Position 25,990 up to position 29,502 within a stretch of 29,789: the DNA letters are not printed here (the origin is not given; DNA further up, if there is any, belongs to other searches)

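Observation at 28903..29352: Unassigned, internally duplicated C-terminal module (GWNL[IV]S...GYW, twice) shared by two unrelated large secreted proteins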

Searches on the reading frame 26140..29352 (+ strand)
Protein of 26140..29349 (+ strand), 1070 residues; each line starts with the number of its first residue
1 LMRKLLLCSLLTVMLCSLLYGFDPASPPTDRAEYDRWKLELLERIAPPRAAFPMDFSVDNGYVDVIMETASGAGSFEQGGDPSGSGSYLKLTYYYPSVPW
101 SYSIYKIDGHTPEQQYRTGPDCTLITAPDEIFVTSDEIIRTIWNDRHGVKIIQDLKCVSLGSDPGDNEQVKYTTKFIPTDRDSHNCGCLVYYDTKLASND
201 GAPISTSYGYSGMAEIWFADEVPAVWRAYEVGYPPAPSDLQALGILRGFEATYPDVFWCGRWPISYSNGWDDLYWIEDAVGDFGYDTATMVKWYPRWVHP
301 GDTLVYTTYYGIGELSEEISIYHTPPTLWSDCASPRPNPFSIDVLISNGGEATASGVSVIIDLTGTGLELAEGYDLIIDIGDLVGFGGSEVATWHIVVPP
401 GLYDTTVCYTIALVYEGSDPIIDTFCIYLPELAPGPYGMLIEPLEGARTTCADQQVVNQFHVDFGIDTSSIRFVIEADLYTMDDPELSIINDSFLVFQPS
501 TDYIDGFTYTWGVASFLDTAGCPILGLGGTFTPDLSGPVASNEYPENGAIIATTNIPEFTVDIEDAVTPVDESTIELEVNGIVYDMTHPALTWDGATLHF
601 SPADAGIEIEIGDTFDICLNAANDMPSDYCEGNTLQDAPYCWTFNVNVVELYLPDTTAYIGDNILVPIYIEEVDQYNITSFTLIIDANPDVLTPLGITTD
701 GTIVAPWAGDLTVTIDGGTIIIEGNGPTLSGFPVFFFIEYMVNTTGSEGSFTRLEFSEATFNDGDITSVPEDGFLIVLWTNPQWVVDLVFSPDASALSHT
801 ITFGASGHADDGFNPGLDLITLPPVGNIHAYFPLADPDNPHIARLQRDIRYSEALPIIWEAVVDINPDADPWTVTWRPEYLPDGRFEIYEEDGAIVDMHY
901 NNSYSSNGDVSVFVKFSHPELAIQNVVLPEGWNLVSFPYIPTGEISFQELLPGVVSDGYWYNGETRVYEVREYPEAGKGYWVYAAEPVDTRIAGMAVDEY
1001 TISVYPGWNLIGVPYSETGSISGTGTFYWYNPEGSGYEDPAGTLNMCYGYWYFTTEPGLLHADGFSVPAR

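Call 4: search_protein_families(library=pfam, proteins=[window:26140-29349:+], max_evalue=1)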
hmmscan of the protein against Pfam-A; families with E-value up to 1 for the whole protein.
window:26140-29349:+ (1070 aa): 1 family
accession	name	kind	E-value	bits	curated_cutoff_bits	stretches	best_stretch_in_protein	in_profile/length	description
PF00963.24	Cohesin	-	0.00015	22.4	24.1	1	650-766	2-125/139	Cohesin domain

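Call 5: search_protein_families(library=ncbifam, proteins=[window:26140-29349:+], max_evalue=1)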
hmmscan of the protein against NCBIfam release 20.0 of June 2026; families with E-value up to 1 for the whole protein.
window:26140-29349:+ (1070 aa): 0 families

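Call 60: find_encoding_contigs(protein=window:26179-29352:+, flank=3000, max_places=3)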
Protein window:26179-29352:+ (1057 aa): 1 contig read that carries it; 1 place shown.
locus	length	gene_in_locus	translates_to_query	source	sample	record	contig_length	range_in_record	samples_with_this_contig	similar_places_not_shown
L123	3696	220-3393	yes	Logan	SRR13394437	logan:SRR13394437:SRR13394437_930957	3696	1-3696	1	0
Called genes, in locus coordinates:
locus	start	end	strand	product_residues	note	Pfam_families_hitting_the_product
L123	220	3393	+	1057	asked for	-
